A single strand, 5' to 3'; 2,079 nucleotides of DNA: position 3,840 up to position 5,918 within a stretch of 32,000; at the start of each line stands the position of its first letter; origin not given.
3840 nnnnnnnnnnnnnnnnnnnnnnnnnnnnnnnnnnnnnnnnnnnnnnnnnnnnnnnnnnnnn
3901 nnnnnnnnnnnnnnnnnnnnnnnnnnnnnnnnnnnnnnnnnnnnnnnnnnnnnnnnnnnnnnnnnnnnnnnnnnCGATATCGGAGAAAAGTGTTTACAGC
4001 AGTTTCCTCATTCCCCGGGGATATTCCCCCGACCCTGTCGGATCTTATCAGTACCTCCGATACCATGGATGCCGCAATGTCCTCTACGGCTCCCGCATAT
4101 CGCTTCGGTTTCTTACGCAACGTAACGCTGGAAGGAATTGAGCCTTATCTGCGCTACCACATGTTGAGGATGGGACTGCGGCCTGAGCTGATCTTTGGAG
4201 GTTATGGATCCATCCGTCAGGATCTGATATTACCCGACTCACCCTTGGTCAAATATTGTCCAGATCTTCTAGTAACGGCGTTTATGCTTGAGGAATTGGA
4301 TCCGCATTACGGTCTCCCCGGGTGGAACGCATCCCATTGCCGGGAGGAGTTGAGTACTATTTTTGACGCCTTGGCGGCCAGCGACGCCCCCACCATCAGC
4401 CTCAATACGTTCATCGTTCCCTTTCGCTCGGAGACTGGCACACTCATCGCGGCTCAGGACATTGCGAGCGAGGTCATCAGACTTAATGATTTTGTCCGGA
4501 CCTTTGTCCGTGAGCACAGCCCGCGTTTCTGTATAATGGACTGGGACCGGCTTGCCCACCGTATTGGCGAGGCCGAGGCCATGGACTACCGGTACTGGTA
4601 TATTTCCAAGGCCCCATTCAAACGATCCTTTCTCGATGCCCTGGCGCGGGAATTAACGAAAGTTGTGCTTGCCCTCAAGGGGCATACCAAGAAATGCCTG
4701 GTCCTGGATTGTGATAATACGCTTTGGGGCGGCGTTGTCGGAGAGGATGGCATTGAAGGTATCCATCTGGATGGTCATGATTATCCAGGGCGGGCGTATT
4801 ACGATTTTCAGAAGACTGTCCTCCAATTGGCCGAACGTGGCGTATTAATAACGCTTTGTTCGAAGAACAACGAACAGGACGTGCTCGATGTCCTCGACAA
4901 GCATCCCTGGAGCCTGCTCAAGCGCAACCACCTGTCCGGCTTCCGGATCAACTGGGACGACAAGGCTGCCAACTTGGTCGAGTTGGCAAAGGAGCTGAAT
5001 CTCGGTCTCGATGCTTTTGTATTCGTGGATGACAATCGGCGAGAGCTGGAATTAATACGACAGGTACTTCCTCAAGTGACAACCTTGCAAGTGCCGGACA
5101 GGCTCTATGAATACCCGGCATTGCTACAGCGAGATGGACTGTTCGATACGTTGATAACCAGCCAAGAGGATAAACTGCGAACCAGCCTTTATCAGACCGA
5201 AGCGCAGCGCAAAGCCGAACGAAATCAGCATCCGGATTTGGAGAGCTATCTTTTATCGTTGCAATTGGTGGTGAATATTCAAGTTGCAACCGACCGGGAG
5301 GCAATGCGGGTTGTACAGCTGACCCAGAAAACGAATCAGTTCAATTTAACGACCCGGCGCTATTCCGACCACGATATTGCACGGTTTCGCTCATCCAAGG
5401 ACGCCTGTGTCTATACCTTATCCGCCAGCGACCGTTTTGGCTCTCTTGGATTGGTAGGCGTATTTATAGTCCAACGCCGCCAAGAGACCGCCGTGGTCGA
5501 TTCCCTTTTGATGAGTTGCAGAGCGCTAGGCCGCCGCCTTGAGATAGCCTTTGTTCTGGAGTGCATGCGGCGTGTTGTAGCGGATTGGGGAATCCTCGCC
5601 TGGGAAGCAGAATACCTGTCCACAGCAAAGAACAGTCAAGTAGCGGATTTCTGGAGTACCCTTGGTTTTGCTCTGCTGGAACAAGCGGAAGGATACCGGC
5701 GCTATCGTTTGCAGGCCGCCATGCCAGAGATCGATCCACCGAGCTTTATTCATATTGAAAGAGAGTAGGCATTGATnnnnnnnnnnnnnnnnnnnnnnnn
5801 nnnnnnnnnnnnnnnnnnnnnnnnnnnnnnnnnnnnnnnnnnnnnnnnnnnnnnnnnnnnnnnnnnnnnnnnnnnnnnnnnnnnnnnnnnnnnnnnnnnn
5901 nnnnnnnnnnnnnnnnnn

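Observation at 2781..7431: FkbH-ACP cassette with VOC protein and methyltransferase placed next to a sugar N-acyltransferase: ACP-tethered C3 acyl donor for a sugar?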

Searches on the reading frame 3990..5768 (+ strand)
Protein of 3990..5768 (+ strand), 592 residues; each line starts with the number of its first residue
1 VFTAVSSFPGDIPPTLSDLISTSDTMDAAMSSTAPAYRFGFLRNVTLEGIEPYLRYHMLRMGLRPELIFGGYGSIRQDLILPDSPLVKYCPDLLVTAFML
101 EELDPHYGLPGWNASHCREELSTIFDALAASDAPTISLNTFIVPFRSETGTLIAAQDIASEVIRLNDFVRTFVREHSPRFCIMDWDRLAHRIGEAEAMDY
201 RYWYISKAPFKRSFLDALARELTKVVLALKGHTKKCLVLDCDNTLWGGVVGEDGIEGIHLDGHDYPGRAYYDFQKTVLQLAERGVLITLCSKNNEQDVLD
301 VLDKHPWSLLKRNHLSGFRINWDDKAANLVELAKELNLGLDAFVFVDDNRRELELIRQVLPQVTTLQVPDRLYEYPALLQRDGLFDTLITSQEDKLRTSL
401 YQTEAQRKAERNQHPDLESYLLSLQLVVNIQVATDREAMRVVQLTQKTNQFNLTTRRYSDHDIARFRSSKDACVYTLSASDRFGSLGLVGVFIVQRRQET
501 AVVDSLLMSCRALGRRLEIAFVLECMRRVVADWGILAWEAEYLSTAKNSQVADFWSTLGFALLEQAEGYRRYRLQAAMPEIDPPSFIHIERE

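Call 4: search_protein_families(library=pfam, proteins=[window:3990-5768:+], max_evalue=0.01)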
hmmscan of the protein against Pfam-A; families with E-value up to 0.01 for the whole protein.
window:3990-5768:+ (592 aa): 1 family
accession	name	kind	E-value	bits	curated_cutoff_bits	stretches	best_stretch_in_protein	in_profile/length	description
PF03031.24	NIF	-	1.4e-09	38.3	21.8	1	235-356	1-124/160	NLI interacting factor-like phosphatase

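Call 5: search_protein_families(library=ncbifam, proteins=[window:3990-5768:+], max_evalue=0.01)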
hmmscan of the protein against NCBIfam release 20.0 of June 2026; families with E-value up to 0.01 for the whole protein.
window:3990-5768:+ (592 aa): 2 families
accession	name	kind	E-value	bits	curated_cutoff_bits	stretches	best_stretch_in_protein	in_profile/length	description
TIGR01686.1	FkbH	subfamily_domain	1.1e-83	281.1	146.65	1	233-562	2-321/323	FkbH domain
TIGR01681.1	HAD-SF-IIIC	subfamily_domain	3.9e-17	63.3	35.75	1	235-357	1-129/132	HAD-IIIC family phosphatase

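Call 6: search_solved_structures(query=window:3990-5768:+, max_evalue=0.1, show_alignments=2)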
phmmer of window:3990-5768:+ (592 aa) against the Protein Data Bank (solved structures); distinct sequences matched with E-value up to 0.1: 1.
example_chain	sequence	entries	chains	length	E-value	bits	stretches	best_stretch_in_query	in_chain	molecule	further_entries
3slr_A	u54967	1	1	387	5.8e-38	134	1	175-390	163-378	uncharacterized protein BF1531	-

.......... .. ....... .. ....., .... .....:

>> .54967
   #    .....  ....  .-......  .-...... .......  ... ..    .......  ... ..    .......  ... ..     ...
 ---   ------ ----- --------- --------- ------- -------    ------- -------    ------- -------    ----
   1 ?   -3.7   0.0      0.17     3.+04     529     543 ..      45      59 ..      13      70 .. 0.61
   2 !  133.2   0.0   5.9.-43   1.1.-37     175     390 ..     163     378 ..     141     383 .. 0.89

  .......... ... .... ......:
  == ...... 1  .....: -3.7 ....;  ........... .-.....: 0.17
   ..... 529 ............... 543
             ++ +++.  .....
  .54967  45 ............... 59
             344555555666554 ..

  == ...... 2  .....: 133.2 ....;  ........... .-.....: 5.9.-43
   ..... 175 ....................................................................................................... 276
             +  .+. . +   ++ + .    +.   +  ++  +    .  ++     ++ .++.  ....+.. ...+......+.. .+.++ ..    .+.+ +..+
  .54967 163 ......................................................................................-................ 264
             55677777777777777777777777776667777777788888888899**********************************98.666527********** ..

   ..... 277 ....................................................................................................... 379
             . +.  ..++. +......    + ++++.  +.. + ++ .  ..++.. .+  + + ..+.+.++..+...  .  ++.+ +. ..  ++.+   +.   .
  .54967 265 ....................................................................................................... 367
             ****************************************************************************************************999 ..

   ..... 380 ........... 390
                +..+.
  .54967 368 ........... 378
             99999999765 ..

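Call 7: find_homologous_proteins(query=window:3990-5768:+, max_evalue=1e-10)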
Query window:3990-5768:+ (592 aa): 7544 proteins with E <= 1e-10 among 8000 candidates; the best 120 are listed.
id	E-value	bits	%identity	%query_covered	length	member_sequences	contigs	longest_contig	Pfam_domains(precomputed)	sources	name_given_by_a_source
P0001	0.0e+0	1317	97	100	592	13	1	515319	PF03031.25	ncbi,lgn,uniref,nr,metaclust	ncbi:HAD-superfamily phosphatase, subfamily IIIC/FkbH-like domain-containing protein [Nitrosospira m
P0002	0.0e+0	1174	87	100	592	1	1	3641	PF03031.25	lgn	-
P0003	0.0e+0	1166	85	100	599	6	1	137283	PF03031.25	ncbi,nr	ncbi:HAD-superfamily phosphatase, subfamily IIIC/FkbH-like domain-containing protein [Nitrosospira b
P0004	0.0e+0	1149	84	99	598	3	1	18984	PF03031.25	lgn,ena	-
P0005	0.0e+0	1119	82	100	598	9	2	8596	PF03031.25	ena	-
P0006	0.0e+0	1105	85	94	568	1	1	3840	PF03031.25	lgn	-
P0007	0.0e+0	1088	80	99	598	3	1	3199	PF03031.25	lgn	-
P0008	0.0e+0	1082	80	99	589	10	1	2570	PF03031.25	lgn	-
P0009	0.0e+0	1065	100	80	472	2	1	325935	PF03031.25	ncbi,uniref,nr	ncbi:HAD-IIIC family phosphatase [Nitrosospira multiformis]|uniref:HAD-IIIC family phosphatase n=1 T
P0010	0.0e+0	1058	77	100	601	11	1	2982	PF03031.25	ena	-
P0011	0.0e+0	1058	79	98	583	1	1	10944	PF03031.25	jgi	jgi:FkbH-like protein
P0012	0.0e+0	1057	79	98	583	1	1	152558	PF03031.25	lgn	-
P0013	7.7e-295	997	74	98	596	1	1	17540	PF03031.25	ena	-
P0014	2.6e-275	933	69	99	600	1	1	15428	PF03031.25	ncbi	-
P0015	1.6e-271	920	68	100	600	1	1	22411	PF03031.25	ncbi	-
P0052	7.5e-194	664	55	93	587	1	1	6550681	PF03031.25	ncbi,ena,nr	nr:HAD-IIIC family phosphatase [uncultured Roseateles sp.]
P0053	4.7e-193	661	52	95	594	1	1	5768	-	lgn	-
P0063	5.7e-189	648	50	98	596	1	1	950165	PF03031.25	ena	-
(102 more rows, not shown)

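Call 18: find_encoding_contigs(protein=P0001, flank=10000, max_places=3)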
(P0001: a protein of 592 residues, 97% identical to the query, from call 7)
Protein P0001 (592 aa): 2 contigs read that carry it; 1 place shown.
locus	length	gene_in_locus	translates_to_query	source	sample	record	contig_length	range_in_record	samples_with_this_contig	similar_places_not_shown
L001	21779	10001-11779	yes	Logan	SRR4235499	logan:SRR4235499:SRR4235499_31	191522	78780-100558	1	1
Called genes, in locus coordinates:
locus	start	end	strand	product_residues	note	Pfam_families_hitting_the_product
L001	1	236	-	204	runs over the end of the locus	PF13428:TPR_14 (faint), PF13431:TPR_17 (faint), PF00515:TPR_1 (faint), PF13432:TPR_16, PF13414:TPR_11, PF14559:TPR_19 (weak), PF07719:TPR_2 (weak), PF13181:TPR_8 (weak)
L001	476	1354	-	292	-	PF12146:Hydrolase_4, PF00561:Abhydrolase_1 (weak), PF12697:Abhydrolase_6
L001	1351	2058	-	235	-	PF12146:Hydrolase_4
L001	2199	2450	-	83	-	PF00550:PP-binding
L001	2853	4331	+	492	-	PF07589:PEP_exosort_dom (weak)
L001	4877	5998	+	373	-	PF00535:Glycos_transf_2, PF04138:GtrA_DPMS_TM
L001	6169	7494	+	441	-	PF13231:PMT_2, PF02366:PMT (weak)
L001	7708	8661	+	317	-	PF00535:Glycos_transf_2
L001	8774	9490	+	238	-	PF13489:Methyltransf_23, PF05401:NodS (weak), PF13847:Methyltransf_31 (weak), PF08241:Methyltransf_11, PF08242:Methyltransf_12, PF13649:Methyltransf_25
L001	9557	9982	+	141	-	PF13669:Glyoxalase_4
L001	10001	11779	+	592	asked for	PF03031:NIF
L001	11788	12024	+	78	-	PF00550:PP-binding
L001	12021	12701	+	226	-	PF25084:LbH_EIF2B (weak), PF25087:GMPPB_C (weak), PF00132:Hexapep, PF14602:Hexapep_2 (faint), PF00132:Hexapep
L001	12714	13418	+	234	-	PF08889:WbqC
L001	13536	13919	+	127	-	PF00892:EamA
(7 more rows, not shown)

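Call 22: find_encoding_contigs(protein=P0052, flank=10000, max_places=2)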
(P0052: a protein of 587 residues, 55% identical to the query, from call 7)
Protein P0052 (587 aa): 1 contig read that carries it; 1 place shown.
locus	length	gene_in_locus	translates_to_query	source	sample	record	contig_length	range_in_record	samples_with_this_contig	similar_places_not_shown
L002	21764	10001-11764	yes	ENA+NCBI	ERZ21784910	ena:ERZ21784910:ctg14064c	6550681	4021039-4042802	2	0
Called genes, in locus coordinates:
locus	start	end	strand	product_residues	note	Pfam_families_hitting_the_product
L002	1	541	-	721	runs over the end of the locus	PF13480:Acetyltransf_6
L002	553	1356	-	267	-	PF13431:TPR_17 (faint), PF07719:TPR_2 (faint)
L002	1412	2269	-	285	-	PF12146:Hydrolase_4, PF00561:Abhydrolase_1, PF12697:Abhydrolase_6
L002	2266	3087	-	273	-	PF12146:Hydrolase_4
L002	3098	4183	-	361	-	PF13480:Acetyltransf_6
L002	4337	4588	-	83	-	-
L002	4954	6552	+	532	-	PF00501:AMP-binding, PF13193:AMP-binding_C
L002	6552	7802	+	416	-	PF00278:Orn_DAP_Arg_deC, PF02784:Orn_Arg_deC_N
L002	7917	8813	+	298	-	PF00535:Glycos_transf_2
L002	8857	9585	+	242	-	PF13489:Methyltransf_23, PF13847:Methyltransf_31 (weak), PF08241:Methyltransf_11, PF08242:Methyltransf_12, PF13649:Methyltransf_25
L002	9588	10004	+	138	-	PF13669:Glyoxalase_4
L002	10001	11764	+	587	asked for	PF03031:NIF (faint)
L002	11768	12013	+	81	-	-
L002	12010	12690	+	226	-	PF25084:LbH_EIF2B (faint), PF25087:GMPPB_C (weak), PF00132:Hexapep, PF14602:Hexapep_2 (weak)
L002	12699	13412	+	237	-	PF08889:WbqC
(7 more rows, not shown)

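Call 23: find_encoding_contigs(protein=P0063, flank=10000, max_places=2)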
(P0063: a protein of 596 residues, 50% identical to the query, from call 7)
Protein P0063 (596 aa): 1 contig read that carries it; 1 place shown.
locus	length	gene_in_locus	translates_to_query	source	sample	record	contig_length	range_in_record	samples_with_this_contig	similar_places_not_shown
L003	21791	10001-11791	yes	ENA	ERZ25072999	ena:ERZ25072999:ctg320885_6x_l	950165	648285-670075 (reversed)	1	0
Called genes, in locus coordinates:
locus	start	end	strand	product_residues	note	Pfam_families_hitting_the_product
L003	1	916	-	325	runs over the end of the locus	PF01379:Porphobil_deam, PF03900:Porphobil_deamC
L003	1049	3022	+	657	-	-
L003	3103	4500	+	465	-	PF00206:Lyase_1, PF14698:ASL_C2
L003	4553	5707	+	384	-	PF01041:DegT_DnrJ_EryC1, PF01053:Cys_Met_Meta_PP (weak)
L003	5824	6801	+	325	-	PF13480:Acetyltransf_6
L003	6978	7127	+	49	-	-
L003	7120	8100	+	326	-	PF03706:LPG_synthase_TM (weak)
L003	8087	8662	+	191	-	PF14602:Hexapep_2 (faint), PF25084:LbH_EIF2B (weak), PF00132:Hexapep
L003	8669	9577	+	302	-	PF13489:Methyltransf_23, PF13847:Methyltransf_31 (weak), PF08241:Methyltransf_11 (weak), PF08242:Methyltransf_12, PF13649:Methyltransf_25 (weak)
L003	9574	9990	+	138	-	PF13669:Glyoxalase_4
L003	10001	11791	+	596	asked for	PF03031:NIF (faint)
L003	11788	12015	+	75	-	PF00550:PP-binding (weak)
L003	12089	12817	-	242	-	PF13489:Methyltransf_23, PF05148:Methyltransf_8 (weak), PF05219:DREV (weak), PF01209:Ubie_methyltran (faint), PF13847:Methyltransf_31, PF08241:Methyltransf_11, PF08242:Methyltransf_12, PF13649:Methyltransf_25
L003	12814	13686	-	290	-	PF00534:Glycos_transf_1, PF13692:Glyco_trans_1_4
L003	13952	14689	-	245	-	PF13489:Methyltransf_23, PF08241:Methyltransf_11, PF08242:Methyltransf_12 (faint), PF13649:Methyltransf_25 (weak), PF13847:Methyltransf_31 (weak)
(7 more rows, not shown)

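Call 26: find_related_loci(query=A1, collection=genome_contigs, flank=10000)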
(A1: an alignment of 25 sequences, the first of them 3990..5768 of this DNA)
Query A1 (592 aa) in genome_contigs; peptide patterns used: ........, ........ (x = any residue, [..] = any of these).
600 stretches matched a pattern (row limit reached: there are more); 588 encode a relative of the query (tblastn E <= 1e-3); the best 80 are kept; 80 distinct loci.
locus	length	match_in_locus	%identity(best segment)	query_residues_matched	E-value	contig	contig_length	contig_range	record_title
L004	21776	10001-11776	86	1-592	0e+0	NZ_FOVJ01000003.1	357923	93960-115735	Nitrosospira briensis strain Nsp8, whole genome shotgun sequence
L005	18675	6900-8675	97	1-592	0e+0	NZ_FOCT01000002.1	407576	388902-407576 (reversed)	Nitrosospira multiformis strain Nl18, whole genome shotgun sequence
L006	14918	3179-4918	49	15-592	0e+0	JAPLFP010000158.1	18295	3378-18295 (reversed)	MAG: Ignavibacteriales bacterium isolate LacPavin_0920_SED5_MAG_52_10 LacPavin_0920_SED5_scaffold_2467755, whole genome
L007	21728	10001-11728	49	16-592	0e+0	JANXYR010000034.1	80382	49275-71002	MAG: Geobacteraceae bacterium isolate GL140_3_metabat_67 GL140_3_k141_2020138, whole genome shotgun sequence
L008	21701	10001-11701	50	26-590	0e+0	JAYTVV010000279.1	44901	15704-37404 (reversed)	MAG: Geobacteraceae bacterium isolate GFS_5743 GFS_5743_278, whole genome shotgun sequence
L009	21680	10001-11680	50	4-562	0e+0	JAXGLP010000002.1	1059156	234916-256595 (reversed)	MAG: Armatimonadota bacterium isolate AnMBR.bin211 bin211_2, whole genome shotgun sequence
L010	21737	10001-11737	48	16-592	0e+0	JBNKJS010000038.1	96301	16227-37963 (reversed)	MAG: Sedimenticolaceae bacterium isolate H2.bin.15.orig k141_1350300, whole genome shotgun sequence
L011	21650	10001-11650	48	42-589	1e-162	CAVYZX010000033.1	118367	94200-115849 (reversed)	MAG: uncultured Acidobacteriota bacterium isolate MFD02242.bin.1.362 genome assembly, contig: contig_83742, whole genome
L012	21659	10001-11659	52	42-592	0e+0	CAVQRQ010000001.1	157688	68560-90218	MAG: uncultured Acidobacteriota bacterium isolate MFD09779.bin.2.167 genome assembly, contig: contig_14651, whole genome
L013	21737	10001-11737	48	16-592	3e-176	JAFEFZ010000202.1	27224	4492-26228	MAG: Proteobacteria bacterium isolate SZAS TMP-57 LIN-715__202__length-27224, whole genome shotgun sequence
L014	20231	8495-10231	43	11-590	3e-153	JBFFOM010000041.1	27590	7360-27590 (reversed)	MAG: Woeseiaceae bacterium isolate Mix_mud19.2022.05.13 k141_1607208_length_27590_cov_13.4528, whole genome shotgun sequ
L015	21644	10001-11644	46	12-561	1e-152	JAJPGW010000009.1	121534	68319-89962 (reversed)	MAG: Gammaproteobacteria bacterium isolate Centralia_MAG_117 k107_13026613, whole genome shotgun sequence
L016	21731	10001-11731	47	15-590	3e-169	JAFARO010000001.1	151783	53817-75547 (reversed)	MAG: Alphaproteobacteria bacterium isolate CP_BM_ER_R7_10 BM_ER_R7_k147_451672, whole genome shotgun sequence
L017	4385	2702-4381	40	16-576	5e-145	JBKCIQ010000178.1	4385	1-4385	MAG: Bacteroidota bacterium isolate samp_501_concoct_899 samp_501_1414708, whole genome shotgun sequence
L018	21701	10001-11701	41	15-590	2e-140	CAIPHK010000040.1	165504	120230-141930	uncultured bacterium isolate KT_bin-0310 genome assembly, contig: bin-0310:40/46, whole genome shotgun sequence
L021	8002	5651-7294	40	41-590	2e-135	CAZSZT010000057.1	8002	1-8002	MAG TPA_asm: uncultured Bacteriovoracaceae bacterium isolate binchicken_co277_85 genome assembly, contig: NODE_9067_leng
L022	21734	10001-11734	40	24-589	1e-128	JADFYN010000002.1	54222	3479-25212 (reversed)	MAG: Deltaproteobacteria bacterium isolate nDJH8bin5 nDJH8_bin5_NODE_2_length_54222_cov_2.448156, whole genome shotgun s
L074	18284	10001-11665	36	8-555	5e-110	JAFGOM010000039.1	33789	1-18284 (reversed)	MAG: Methanospirillaceae archaeon isolate Zod_Metabat.630 k87_2477609, whole genome shotgun sequence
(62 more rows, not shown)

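Call 55: predict_structure(alignment_id=A1)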
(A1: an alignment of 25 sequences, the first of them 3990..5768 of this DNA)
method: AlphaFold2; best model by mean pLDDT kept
length: 592 residues; sequences in the alignment: 25
mean_pLDDT: 82.7   pTM: 0.50
mean pLDDT of the five models: 82.7, 82.4, 79.0, 77.6, 76.5
residues with pLDDT >= 90: 195; 70-90: 318; 50-70: 52; < 50: 27
segments of 3 or more residues with pLDDT < 50: 1-10, 149-154, 252-260
pLDDT, mean of each block of 10 residues (from residue 1): 29 82 89 86 79 91 88 80 87 91 83 90 92 89 69 62 92 82 87 82 61 90 78 77 72 45 74 89 85 81 85 86 81 77 88 85 84 81 60 67 81 85 92 87 78 87 91 94 87 95 91 87 96 95 89 93 93 95 90 66
secondary structure, 60 per line:
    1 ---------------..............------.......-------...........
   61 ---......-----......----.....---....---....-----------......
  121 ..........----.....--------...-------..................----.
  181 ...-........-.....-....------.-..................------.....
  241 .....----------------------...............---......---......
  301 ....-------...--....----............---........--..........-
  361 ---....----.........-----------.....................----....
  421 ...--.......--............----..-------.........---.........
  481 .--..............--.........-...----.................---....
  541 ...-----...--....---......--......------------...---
elements in order: H16-29 E36-42 H50-60 E64-69 H75-80 H85-89 E93-96 H100-103 H115-130 E135-139 H158-175 E180-183 H185-192 H194-197 H200-203 H212-229 E236-240 H241-245 H268-282 E286-291 H295-304 E317-320 H325-336 E343-347 H350-359 E364-367 H372-380 H392-412 H417-423 E426-432 H435-446 H460-468 E472-481 E484-497 E500-508 H517-533 E537-543 H554-557 E561-566 E569-574 E587-589
